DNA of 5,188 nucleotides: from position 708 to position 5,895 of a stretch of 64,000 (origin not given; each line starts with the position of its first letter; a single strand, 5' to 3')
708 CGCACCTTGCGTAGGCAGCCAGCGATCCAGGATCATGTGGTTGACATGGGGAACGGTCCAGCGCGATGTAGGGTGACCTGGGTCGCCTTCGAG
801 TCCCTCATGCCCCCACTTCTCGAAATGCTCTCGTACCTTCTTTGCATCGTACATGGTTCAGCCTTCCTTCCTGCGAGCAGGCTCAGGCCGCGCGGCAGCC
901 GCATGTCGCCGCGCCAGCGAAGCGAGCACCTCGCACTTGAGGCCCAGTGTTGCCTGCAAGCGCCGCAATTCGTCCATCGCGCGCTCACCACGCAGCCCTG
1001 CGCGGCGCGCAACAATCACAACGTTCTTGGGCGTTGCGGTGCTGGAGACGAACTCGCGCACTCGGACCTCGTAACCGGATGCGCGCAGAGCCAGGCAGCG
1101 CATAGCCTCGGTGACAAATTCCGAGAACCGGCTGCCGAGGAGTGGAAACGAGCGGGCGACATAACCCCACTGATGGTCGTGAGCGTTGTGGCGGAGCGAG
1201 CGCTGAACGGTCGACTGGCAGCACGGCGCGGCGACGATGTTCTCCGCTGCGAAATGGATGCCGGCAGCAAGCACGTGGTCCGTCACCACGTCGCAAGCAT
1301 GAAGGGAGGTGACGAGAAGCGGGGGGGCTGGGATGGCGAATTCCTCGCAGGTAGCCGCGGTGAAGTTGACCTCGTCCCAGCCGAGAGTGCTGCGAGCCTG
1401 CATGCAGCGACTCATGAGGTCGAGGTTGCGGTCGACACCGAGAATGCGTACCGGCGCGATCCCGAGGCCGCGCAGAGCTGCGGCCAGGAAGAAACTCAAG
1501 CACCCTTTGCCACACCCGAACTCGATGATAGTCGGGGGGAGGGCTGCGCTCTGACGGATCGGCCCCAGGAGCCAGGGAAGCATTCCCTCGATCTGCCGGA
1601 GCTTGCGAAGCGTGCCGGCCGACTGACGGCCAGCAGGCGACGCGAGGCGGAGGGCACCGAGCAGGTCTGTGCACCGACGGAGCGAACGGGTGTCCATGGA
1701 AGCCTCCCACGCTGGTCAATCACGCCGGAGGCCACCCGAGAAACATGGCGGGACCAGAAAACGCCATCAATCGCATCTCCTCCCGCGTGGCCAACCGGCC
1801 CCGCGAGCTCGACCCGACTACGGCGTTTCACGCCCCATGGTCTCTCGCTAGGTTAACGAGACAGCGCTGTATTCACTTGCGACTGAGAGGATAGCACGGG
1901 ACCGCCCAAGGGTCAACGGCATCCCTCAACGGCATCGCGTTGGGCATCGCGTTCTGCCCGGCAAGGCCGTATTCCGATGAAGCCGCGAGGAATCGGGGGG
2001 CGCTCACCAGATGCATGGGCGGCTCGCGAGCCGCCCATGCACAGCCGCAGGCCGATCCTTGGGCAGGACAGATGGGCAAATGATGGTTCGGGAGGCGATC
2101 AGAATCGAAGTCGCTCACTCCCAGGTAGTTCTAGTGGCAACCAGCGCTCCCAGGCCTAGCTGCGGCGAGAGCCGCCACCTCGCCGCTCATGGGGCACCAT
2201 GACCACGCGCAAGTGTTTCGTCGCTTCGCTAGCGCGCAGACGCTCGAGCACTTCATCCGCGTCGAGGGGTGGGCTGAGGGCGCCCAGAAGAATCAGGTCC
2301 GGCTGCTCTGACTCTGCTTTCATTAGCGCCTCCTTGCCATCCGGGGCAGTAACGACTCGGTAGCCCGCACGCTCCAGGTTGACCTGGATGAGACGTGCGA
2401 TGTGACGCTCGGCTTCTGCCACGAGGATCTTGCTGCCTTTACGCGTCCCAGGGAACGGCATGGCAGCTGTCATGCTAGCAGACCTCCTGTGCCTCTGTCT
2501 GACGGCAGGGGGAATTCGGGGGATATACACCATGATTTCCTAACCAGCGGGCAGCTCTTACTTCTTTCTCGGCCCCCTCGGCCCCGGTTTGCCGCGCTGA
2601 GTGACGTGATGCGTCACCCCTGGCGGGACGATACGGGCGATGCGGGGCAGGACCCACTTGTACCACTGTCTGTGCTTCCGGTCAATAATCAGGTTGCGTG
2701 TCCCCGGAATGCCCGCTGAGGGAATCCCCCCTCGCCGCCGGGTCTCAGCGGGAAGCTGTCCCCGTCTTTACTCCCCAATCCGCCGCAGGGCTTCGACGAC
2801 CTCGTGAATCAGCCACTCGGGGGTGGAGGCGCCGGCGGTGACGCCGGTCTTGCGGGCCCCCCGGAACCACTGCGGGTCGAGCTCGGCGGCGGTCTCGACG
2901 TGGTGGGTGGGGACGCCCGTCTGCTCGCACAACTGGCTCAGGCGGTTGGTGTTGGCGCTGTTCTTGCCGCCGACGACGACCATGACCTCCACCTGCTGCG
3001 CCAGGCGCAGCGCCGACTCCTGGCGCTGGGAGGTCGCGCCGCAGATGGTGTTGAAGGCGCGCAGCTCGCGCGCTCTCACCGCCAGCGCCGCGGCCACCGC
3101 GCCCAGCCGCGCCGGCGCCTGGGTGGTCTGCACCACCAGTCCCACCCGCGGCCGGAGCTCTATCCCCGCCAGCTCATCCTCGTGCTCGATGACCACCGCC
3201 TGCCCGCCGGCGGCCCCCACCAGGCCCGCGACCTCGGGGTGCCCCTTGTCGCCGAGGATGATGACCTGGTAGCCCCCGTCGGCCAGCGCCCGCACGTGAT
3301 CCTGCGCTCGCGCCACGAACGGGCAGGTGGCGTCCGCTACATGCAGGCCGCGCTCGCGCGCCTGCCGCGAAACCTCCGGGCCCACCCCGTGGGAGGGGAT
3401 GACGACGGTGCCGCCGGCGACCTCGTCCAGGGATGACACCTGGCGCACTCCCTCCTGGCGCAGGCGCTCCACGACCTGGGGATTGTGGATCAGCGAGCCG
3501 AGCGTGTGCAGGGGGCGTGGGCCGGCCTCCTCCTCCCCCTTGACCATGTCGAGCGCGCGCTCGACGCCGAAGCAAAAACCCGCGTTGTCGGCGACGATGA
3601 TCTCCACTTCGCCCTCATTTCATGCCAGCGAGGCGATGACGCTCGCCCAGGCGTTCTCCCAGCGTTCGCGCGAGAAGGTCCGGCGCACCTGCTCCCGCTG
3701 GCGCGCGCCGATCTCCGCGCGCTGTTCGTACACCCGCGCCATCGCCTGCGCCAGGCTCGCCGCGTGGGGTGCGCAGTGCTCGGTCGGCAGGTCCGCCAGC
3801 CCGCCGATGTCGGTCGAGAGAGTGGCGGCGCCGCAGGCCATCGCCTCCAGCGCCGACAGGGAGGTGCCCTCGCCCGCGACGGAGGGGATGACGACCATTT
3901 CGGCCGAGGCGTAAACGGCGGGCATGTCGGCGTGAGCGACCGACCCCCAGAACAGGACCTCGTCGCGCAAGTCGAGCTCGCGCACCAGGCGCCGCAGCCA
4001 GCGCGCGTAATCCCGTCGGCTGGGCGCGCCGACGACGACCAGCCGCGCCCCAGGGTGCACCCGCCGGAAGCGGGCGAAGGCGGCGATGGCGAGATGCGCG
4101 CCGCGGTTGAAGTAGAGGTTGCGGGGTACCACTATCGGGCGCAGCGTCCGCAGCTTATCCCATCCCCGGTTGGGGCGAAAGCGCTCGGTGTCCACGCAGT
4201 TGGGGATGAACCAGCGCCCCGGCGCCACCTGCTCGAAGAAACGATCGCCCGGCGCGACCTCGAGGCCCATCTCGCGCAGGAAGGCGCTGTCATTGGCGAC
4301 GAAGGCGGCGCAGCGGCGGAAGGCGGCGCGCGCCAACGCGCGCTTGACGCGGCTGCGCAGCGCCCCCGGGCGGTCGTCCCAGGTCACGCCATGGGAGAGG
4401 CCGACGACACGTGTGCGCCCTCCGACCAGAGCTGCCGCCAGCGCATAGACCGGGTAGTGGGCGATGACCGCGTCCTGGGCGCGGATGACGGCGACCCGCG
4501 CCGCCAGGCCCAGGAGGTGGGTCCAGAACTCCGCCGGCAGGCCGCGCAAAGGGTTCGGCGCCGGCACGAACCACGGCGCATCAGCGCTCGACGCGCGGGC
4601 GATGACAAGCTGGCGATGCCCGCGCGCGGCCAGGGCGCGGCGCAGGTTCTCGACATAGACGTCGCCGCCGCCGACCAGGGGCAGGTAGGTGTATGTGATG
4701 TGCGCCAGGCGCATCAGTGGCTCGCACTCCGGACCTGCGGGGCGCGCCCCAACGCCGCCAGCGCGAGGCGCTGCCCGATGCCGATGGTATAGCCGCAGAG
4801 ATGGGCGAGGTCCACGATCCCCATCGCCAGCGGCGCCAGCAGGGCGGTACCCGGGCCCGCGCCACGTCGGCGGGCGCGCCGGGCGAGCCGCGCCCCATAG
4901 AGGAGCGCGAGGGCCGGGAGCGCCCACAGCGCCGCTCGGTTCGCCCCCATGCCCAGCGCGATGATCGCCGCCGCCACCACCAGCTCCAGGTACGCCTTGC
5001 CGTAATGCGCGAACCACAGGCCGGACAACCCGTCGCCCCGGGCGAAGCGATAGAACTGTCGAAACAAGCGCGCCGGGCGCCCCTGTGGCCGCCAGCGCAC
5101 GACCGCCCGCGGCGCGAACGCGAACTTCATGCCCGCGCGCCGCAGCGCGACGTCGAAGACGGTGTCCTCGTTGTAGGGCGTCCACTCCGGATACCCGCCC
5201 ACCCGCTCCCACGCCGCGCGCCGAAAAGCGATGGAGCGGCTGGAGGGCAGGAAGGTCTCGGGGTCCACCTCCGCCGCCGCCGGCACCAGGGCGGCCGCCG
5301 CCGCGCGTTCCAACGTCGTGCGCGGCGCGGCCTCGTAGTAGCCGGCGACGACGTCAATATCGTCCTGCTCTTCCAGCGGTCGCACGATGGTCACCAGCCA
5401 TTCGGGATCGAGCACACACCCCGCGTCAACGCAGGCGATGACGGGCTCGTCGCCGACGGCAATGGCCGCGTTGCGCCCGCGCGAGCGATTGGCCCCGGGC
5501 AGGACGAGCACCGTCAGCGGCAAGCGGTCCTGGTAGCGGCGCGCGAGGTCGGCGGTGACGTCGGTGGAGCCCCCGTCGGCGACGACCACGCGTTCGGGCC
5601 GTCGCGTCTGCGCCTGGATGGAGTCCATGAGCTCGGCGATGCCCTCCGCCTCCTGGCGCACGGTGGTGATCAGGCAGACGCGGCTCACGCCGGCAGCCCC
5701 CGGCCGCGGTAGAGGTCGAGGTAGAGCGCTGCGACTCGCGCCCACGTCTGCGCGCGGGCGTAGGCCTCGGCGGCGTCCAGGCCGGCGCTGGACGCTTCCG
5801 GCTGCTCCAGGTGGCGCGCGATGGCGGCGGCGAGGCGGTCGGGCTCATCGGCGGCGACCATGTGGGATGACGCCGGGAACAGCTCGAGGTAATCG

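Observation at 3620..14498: Eleven-kb envelope glycosylation island with four consecutive GT-C-like membrane proteins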

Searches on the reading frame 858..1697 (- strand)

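Call 62: search_protein_families(library=pfam, proteins=[window:858-1697:-], max_evalue=0.00001)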
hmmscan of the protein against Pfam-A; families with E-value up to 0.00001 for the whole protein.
window:858-1697:- (279 aa): 3 families
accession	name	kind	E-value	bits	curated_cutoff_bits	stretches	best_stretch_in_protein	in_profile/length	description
PF13679.12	Methyltransf_32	-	3e-24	86.1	27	1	31-166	1-142/143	Methyltransferase domain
PF05206.20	TRM13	-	1.7e-06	28.2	26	0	55-187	20-167/257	Methyltransferase TRM13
PF13847.12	Methyltransf_31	-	6.8e-06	26.3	27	1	56-141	6-81/145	Methyltransferase domain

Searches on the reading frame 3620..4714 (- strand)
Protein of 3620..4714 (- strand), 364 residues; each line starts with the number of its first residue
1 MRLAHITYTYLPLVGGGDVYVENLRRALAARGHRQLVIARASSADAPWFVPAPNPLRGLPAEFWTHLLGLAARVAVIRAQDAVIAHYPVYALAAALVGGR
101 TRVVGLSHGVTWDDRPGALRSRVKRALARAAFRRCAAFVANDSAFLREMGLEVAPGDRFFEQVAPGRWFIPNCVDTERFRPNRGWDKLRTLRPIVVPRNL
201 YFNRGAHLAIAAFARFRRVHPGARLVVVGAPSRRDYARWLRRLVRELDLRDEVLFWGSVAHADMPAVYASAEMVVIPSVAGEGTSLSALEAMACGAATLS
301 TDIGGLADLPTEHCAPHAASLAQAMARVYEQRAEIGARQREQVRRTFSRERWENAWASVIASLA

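Call 4: search_protein_families(library=pfam, proteins=[window:3620-4714:-], max_evalue=0.01)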
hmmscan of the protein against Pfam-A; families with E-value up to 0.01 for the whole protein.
window:3620-4714:- (364 aa): 6 families
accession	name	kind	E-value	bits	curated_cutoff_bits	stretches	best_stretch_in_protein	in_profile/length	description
PF13692.12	Glyco_trans_1_4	-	2.4e-22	80.1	27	1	199-330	9-141/142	Glycosyl transferases group 1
PF00534.26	Glycos_transf_1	-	1.3e-21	77.4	26.4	1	195-334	19-160/172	Glycosyl transferases group 1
PF13439.12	Glyco_transf_4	-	3.5e-11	43.9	28.5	1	14-148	1-147/170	Glycosyltransferase Family 4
PF13579.12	Glyco_trans_4_4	-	9.2e-11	42.8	29.7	1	15-150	1-143/158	Glycosyl transferase 4-like domain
PF13524.12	Glyco_trans_1_2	-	7.4e-09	36.1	25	1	218-348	11-134/144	Glycosyl transferase-like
PF20706.3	GT4-conflict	-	4.5e-07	29.6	26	1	204-356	212-351/385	Family 4 Glycosyltransferase in conflict systems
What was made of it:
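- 3620..4714 (-): GT4a: cytoplasmic GT-B glycosyltransferase of family 4, 364 aa. Pfam Glyco_trans_1_4 80 bits, Glycos_transf_1 77 bits, Glyco_transf_4 44 bits (call 4).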

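Call 5: search_protein_families(library=ncbifam, proteins=[window:3620-4714:-], max_evalue=0.01)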
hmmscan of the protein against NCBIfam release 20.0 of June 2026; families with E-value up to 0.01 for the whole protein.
window:3620-4714:- (364 aa): 24 families
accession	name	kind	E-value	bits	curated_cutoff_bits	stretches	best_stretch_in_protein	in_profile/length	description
TIGR04047.1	MSMEG_0565_glyc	hypoth_equivalog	5.5e-20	71.8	259.85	1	209-357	211-365/373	MSMEG_0565 family glycosyltransferase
NF041876.1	EPS_EpsE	equivalog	4.5e-16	59.1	400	1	169-351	190-384/389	exopolysaccharide biosynthesis GT4 family glycosyltransferase EpsE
TIGR03088.1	stp2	hypoth_equivalog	1.2e-14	54.2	409.05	1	170-359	165-369/374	TIGR03088 family PEP-CTERM/XrtA system glycosyltransferase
TIGR04063.1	stp3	hypoth_equivalog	3.2e-13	49.3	442.05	1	81-354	94-383/397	TIGR04063 family PEP-CTERM/XrtA system glycosyltransferase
TIGR03999.1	thiol_BshA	equivalog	1.3e-11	44.1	273.7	1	206-313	214-314/375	N-acetyl-alpha-D-glucosaminyl L-malate synthase BshA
TIGR03449.1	mycothiol_MshA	equivalog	1.5e-11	43.9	462.5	1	205-307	234-339/406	D-inositol-3-phosphate glycosyltransferase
NF038229.1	Glyco4_Geo_Pelo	equivalog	6e-11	41.9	400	1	199-351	169-324/338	GPMC system family 4 glycosyltransferase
NF012028.0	PRK15484.1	subfamily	1.8e-10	40.5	618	1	203-314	205-320/380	lipopolysaccharide N-acetylglucosaminyltransferase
NF038255.1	exopoly_VpsD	equivalog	3.6e-08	32.7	300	1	209-308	221-319/381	VpsD family glycosyltransferase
TIGR04157.1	glyco_rSAM_CFB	subfamily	3.9e-07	29.4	400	1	204-315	240-344/406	TIGR04157 family glycosyltransferase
TIGR03087.1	stp1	hypoth_equivalog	4.9e-07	29.2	316.65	1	169-357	200-388/397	TIGR03087 family PEP-CTERM/XrtA system glycosyltransferase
NF038011.1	PelF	equivalog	1.1e-06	28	100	1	205-359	320-468/489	GT4 family glycosyltransferase PelF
TIGR02095.1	glgA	subfamily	1.3e-06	27.4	328.45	1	203-310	306-407/477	glycogen/starch synthase, ADP-glucose type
TIGR02149.1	glgA_Coryne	subfamily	1.6e-06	27.5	302.4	1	217-313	227-325/391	glycogen synthase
NF053787.1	GlcN_PG_synth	equivalog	2e-06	26.9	480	1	262-355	253-348/361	N-acetylglucosaminyl phosphatidylglycerol synthase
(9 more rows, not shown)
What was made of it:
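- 3620..4714 (-): No specific NCBIfam equivalog (call 5).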

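Call 63: list_cluster_members(proteins=[window:3620-4714:-, window:4714-5688:-, window:5685-6707:-, window:6732-8240:-, window:8244-9974:-, window:9974-11635:-, window:11659-14130:-, window:14130-14498:-])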
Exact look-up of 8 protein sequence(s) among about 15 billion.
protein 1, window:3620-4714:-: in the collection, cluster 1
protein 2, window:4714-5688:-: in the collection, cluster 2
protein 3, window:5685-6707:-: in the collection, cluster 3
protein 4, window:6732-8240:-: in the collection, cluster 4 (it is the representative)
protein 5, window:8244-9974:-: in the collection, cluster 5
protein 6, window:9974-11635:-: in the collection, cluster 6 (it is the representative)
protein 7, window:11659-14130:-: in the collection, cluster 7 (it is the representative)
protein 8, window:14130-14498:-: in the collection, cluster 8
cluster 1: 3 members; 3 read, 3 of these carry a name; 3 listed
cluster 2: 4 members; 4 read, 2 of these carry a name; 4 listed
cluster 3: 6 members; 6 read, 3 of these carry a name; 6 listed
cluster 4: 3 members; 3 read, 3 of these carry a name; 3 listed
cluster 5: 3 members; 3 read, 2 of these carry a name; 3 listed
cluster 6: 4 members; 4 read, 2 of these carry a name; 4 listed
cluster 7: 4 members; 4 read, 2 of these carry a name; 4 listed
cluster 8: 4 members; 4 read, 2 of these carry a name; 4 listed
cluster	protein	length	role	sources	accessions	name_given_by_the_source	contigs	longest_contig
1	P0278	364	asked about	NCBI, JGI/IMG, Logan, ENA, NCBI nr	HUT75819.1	MAG TPA: glycosyltransferase family 4 protein [Armatimonadota bacterium] | glycosyltransferase family 4 protein [Armatimonadota bacterium]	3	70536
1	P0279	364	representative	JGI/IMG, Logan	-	glycosyltransferase involved in cell wall biosynthesis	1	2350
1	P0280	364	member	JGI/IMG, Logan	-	glycosyltransferase involved in cell wall biosynthesis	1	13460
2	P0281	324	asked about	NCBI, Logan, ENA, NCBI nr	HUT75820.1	MAG TPA: glycosyltransferase [Armatimonadota bacterium] | glycosyltransferase [Armatimonadota bacterium]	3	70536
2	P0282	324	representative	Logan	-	-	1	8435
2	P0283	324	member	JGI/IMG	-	glycosyltransferase involved in cell wall biosynthesis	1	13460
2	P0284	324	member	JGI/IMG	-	-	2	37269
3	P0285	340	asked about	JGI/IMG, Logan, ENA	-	-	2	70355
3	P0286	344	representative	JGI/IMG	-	glycosyltransferase involved in cell wall biosynthesis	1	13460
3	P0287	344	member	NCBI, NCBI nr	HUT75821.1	MAG TPA: glycosyltransferase family 4 protein [Armatimonadota bacterium] | glycosyltransferase family 4 protein [Armatimonadota bacterium]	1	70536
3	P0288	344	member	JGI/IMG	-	glycosyltransferase involved in cell wall biosynthesis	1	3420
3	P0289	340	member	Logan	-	-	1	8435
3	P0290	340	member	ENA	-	-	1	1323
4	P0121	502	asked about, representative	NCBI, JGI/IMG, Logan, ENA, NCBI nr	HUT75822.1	MAG TPA: hypothetical protein VM221_13430 [Armatimonadota bacterium] | hypothetical protein [Armatimonadota bacterium]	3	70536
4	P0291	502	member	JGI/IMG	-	hypothetical protein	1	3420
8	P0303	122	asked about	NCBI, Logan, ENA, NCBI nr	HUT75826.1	MAG TPA: multidrug resistance protein [Armatimonadota bacterium] | multidrug resistance protein [Armatimonadota bacterium]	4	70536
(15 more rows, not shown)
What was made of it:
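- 3620..4714 (-): PGAP names it 'glycosyltransferase family 4 protein', HUT75819.1 (call 63).
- JGI names the PMT-like protein 'Ara4N transferase-like' (call 63).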

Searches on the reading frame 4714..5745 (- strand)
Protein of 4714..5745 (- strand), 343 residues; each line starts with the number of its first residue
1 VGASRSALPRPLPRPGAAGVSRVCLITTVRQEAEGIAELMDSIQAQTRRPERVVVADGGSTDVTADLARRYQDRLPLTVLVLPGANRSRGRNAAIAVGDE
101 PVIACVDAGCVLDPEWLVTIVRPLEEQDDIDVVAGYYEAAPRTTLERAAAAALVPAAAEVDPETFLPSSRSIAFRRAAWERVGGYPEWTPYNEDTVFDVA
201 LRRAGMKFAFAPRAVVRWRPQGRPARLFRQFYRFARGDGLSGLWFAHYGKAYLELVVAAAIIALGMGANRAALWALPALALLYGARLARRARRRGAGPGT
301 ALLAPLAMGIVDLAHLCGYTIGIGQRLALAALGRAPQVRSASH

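Call 4: search_protein_families(library=pfam, proteins=[window:4714-5745:-], max_evalue=0.01)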
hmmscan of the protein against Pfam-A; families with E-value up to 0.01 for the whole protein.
window:4714-5745:- (343 aa): 4 families
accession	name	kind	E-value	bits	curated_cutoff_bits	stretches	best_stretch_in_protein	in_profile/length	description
PF00535.33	Glycos_transf_2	-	1.2e-16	61.6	23.3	1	25-140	2-119/168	Glycosyl transferase family 2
PF13641.12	Glyco_tranf_2_3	-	1.7e-11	45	27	1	25-233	5-226/230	Glycosyltransferase like family 2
PF13632.12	Glyco_trans_2_3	-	7.3e-07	29.6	27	1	169-283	74-194/198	Glycosyl transferase family group 2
PF13506.12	Glyco_transf_21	-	8.1e-07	29.1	21.7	1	100-233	31-171/174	Glycosyl transferase family 21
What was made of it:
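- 4714..5688 (-): GT2 with a hydrophobic C-terminal tail, 324 aa from GTG 5688. It is MftF/EpsD/HpnI-like, not ArnC/GtrB-like. Pfam Glycos_transf_2, Glyco_tranf_2_3, Glyco_trans_2_3 and Glyco_transf_21 (call 4).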

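Call 5: search_protein_families(library=ncbifam, proteins=[window:4714-5745:-], max_evalue=0.01)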
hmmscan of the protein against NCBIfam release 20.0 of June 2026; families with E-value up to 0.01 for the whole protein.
window:4714-5745:- (343 aa): 11 families
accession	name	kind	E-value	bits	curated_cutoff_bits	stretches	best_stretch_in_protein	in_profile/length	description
TIGR03965.1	mycofact_glyco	equivalog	1.3e-17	63.8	280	1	15-300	69-366/467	mycofactocin biosynthesis glycosyltransferase MftF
NF041875.1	EPS_EpsD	equivalog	2.9e-11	43.4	370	1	30-238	8-223/325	exopolysaccharide biosynthesis glycosyltransferase EpsD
TIGR04283.1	glyco_like_mftF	equivalog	9.7e-11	41.7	182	1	26-216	4-183/221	TIGR04283 family arsenosugar biosynthesis glycosyltransferase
TIGR03937.1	PgaC_IcaA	equivalog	2.8e-10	39.7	422.3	1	19-237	43-269/407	poly-beta-1,6-N-acetyl-D-glucosamine synthase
NF007482.0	PRK10073.1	equivalog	2.7e-09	36.5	423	1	22-134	7-119/334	glycosyltransferase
NF041394.1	GtaseAglG_Halo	equivalog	3.4e-08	33.1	440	1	24-132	6-115/304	glucosyl-dolichyl phosphate glucuronosyltransferase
NF010496.0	PRK13915.1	equivalog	5.2e-07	29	262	1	21-140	31-158/307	glucosyl-3-phosphoglycerate synthase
TIGR03472.1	HpnI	equivalog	6.2e-07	28.6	310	1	102-310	129-337/373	bacteriohopanetetrol glucosamine biosynthesis glycosyltransferase HpnI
TIGR04182.1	glyco_TIGR04182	equivalog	3.1e-05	23.5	325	1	23-133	2-106/293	S-layer glycoprotein N-glycosyltransferase AglJ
TIGR03469.1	HpnB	hypoth_equivalog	0.0004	19.5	379.25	1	20-84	43-110/386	hopene-associated glycosyltransferase HpnB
NF038302.1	EPS_HpsE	equivalog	0.00053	19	300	1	34-180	14-176/307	hormogonium polysaccharide biosynthesis glycosyltransferase HpsE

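Call 27: search_solved_structures(query=window:4714-5745:-, max_evalue=0.01)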
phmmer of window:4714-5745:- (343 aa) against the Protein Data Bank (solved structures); distinct sequences matched with E-value up to 0.01: 2.
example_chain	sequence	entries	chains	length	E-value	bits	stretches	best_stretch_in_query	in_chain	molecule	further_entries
8bz8_A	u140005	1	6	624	0.00093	21.7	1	25-136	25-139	Glycosyltransferase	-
8bz4_A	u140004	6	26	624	0.00093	21.7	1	25-136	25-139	Glycosyltransferase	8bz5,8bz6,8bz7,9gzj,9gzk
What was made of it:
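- On Polyprenyl-phosphate sugar synthase GT2 (GtrB/CsbB/ArnC/DPMS/Ppm1) for 4714-5688: There are no GtrB or DPMS chains among the PDB hits (call 27).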
